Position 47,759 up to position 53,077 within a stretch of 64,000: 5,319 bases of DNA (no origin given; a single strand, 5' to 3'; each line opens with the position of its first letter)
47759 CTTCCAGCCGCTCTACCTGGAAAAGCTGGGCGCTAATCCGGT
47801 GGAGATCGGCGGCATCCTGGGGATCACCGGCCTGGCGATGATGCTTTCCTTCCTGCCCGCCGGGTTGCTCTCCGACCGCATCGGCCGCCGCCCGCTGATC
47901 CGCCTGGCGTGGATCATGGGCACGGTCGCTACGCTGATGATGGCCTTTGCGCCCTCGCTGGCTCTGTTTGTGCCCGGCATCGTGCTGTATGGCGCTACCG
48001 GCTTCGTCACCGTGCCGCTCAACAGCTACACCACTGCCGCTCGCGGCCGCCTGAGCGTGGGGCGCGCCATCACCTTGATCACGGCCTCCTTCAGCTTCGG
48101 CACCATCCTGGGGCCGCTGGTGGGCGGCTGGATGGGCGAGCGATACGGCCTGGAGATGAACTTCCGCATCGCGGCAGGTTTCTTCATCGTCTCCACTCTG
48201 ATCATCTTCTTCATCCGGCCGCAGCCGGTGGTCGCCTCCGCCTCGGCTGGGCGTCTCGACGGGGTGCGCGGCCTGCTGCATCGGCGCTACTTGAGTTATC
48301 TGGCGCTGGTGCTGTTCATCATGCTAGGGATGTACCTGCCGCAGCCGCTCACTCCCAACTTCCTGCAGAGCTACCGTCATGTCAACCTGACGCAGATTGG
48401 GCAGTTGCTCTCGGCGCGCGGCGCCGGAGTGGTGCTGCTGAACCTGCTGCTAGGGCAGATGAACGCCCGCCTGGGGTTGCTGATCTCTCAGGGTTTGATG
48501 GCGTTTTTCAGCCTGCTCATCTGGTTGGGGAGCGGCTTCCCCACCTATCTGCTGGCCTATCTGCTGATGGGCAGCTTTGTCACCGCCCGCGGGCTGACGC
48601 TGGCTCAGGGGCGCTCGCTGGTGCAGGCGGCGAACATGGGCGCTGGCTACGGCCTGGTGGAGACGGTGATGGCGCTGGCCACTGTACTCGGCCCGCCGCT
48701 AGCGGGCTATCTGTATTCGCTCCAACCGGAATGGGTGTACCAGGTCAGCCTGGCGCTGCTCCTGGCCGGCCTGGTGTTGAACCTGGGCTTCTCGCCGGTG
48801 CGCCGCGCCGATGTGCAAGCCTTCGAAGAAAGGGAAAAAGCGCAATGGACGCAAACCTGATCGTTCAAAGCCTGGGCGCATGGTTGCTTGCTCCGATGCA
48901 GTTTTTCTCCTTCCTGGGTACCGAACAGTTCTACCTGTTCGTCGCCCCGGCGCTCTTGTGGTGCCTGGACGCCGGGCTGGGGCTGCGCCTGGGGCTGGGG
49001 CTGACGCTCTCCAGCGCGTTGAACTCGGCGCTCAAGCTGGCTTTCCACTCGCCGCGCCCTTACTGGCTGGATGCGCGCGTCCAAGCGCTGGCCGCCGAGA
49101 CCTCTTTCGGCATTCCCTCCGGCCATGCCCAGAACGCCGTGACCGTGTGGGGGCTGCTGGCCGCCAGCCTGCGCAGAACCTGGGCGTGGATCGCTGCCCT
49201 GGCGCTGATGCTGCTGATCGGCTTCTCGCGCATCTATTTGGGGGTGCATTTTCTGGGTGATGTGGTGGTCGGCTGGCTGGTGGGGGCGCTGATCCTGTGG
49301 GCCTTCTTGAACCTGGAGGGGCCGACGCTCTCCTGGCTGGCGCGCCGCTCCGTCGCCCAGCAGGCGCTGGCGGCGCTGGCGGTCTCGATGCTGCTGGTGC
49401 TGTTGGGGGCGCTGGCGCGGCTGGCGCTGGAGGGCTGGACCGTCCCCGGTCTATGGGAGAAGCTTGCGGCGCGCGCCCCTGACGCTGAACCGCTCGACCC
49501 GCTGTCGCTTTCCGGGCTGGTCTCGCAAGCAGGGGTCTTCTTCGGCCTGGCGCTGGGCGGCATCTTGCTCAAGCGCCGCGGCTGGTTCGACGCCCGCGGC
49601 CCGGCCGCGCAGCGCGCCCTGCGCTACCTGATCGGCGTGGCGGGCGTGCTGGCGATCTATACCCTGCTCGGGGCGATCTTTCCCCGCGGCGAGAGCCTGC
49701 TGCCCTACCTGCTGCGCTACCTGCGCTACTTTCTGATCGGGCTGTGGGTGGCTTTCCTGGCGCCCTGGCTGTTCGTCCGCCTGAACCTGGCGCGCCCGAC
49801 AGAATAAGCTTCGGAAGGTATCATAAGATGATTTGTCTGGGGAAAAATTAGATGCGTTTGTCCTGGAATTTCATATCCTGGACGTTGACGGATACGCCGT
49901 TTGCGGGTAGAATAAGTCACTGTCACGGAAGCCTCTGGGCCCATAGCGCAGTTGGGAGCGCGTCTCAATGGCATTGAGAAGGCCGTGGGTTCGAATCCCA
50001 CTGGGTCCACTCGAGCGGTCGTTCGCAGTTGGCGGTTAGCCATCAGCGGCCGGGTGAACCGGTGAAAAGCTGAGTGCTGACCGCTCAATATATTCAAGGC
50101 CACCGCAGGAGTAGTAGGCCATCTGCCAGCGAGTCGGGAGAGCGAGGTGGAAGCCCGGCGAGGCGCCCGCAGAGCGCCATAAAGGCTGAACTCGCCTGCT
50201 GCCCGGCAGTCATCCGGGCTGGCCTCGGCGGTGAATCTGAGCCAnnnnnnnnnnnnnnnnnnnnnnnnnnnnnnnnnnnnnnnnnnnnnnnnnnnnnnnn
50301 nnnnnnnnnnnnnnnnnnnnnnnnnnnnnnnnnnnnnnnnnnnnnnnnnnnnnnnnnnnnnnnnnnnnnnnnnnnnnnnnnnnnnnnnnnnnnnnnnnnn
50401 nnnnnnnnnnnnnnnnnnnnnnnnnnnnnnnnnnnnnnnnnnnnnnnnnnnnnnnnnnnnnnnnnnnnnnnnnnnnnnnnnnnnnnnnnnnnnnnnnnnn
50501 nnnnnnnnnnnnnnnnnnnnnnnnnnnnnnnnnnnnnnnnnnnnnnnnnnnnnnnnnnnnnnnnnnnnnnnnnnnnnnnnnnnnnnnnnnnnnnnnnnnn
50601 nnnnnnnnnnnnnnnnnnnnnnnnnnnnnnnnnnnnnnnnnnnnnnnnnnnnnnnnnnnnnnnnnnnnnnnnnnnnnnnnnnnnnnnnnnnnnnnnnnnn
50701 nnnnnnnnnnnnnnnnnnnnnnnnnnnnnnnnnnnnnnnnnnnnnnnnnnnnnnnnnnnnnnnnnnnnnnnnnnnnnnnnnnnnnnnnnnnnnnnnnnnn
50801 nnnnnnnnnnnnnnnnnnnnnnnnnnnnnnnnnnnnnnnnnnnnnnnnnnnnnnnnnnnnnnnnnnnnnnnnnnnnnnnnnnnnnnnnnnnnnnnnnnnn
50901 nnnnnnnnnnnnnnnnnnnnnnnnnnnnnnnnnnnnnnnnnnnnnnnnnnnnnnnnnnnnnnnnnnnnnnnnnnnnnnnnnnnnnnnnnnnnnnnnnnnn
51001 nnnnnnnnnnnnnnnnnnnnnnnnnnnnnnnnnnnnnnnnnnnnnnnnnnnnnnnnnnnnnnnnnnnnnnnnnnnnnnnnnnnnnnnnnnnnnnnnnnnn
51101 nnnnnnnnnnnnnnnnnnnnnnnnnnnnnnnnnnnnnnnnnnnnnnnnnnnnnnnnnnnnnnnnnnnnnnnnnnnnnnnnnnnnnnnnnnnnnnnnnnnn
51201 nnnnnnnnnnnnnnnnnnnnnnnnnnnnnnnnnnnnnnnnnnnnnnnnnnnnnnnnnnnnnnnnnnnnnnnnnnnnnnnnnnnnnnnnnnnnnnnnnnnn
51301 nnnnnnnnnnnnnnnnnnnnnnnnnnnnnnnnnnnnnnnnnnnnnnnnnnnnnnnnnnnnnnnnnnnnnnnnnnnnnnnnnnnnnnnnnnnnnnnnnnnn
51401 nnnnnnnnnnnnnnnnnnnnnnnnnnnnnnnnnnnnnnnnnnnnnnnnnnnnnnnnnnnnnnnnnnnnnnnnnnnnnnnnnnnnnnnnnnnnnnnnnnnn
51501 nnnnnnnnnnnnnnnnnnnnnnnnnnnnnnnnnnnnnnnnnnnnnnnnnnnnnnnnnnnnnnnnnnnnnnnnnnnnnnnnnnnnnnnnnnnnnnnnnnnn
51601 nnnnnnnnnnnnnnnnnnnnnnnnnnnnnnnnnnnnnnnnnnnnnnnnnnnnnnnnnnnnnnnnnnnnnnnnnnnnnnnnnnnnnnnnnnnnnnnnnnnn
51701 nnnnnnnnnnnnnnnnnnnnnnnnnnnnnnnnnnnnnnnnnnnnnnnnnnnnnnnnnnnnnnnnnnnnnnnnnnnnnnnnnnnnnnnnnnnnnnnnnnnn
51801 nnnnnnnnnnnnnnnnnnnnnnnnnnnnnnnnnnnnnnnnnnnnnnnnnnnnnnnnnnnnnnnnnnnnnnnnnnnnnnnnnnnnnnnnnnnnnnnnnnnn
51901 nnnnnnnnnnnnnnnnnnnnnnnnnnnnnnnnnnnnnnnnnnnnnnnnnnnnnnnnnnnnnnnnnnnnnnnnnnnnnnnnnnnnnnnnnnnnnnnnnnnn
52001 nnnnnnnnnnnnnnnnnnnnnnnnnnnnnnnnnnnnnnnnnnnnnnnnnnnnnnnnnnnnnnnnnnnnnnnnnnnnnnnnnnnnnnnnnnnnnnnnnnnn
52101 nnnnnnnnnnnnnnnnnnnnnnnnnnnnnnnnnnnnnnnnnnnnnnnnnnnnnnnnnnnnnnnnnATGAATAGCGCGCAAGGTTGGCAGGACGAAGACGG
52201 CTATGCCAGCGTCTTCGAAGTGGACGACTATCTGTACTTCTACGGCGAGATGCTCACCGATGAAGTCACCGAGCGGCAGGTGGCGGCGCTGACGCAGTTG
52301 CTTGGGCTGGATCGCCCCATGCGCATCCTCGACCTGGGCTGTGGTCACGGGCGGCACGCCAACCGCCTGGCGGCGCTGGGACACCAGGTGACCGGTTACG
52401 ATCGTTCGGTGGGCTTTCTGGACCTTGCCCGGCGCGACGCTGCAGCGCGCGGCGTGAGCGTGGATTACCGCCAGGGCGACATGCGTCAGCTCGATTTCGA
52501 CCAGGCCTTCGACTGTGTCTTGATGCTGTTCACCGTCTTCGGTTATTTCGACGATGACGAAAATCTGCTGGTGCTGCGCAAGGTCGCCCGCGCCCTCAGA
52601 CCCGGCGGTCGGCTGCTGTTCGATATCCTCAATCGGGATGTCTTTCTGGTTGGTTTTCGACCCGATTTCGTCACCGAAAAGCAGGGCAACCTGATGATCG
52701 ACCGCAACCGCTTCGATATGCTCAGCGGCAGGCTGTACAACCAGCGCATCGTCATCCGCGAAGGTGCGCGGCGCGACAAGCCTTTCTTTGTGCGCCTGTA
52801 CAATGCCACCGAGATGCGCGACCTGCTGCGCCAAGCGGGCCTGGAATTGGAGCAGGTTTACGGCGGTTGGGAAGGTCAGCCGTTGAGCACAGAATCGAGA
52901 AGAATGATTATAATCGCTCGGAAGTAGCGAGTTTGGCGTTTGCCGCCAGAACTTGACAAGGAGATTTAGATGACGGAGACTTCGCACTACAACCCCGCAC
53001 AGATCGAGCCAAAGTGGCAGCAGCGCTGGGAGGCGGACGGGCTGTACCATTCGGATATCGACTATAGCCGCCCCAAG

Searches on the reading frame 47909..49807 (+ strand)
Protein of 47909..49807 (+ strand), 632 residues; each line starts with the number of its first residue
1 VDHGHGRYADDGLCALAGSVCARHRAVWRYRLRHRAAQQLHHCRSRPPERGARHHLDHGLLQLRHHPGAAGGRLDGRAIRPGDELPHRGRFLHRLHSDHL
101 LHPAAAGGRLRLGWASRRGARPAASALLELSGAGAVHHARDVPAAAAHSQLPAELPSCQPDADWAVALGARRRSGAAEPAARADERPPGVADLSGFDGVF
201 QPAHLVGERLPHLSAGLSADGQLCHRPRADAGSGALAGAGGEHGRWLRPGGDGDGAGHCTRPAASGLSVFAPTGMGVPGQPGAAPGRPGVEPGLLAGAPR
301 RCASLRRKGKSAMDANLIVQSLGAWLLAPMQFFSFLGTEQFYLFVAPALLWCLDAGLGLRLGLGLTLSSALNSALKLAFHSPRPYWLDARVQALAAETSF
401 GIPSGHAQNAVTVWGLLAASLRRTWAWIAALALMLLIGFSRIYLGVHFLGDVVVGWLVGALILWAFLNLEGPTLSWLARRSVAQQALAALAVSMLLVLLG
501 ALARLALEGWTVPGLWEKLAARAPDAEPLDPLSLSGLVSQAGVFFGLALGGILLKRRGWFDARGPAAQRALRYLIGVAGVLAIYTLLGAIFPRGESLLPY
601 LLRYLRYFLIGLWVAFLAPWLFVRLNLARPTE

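Call 70: search_protein_families(library=pfam, proteins=[window:47909-49807:+], max_evalue=0.00001)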
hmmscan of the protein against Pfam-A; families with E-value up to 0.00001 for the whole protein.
window:47909-49807:+ (632 aa): 2 families
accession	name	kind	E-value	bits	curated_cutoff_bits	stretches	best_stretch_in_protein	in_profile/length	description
PF01569.27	PAP2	-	4.3e-22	78.7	27.2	1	359-468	3-123/130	PAP2 superfamily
PF14378.12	PAP2_3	-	1.1e-06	29.1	27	1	387-464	116-189/190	PAP2 superfamily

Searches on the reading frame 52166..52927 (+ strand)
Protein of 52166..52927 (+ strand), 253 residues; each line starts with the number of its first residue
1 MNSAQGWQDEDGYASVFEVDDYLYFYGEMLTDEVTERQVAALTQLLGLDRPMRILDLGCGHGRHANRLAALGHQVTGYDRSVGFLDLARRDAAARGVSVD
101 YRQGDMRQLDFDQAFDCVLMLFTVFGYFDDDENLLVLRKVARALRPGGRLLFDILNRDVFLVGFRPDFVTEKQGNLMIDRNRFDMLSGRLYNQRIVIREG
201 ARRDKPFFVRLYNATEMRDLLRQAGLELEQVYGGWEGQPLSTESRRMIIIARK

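Call 70: search_protein_families(library=pfam, proteins=[window:52166-52927:+], max_evalue=0.00001)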
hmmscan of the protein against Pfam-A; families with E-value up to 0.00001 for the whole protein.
window:52166-52927:+ (253 aa): 8 families
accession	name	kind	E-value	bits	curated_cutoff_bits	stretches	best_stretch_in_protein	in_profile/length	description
PF13649.12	Methyltransf_25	-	2.1e-23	83.2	27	1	54-148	1-97/97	Methyltransferase domain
PF08241.18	Methyltransf_11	-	1.6e-19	70.8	21.2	1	55-152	1-95/95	Methyltransferase domain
PF13489.12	Methyltransf_23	-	7.5e-16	58.7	27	1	37-230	7-163/164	Methyltransferase domain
PF13847.12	Methyltransf_31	-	4.3e-14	52.8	27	1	50-153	3-110/145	Methyltransferase domain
PF08242.18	Methyltransf_12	-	2.5e-13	51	30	1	55-150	1-98/98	Methyltransferase domain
PF03848.20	TehB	-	9.4e-08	32.1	20.4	1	50-149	30-129/193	Tellurite resistance protein TehB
PF01209.24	Ubie_methyltran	-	3.2e-07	30.4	20.1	1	44-151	41-150/233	ubiE/COQ5 methyltransferase family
PF02353.26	CMAS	-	8.6e-06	25.7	27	0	31-153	43-165/273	Mycolic acid cyclopropane synthetase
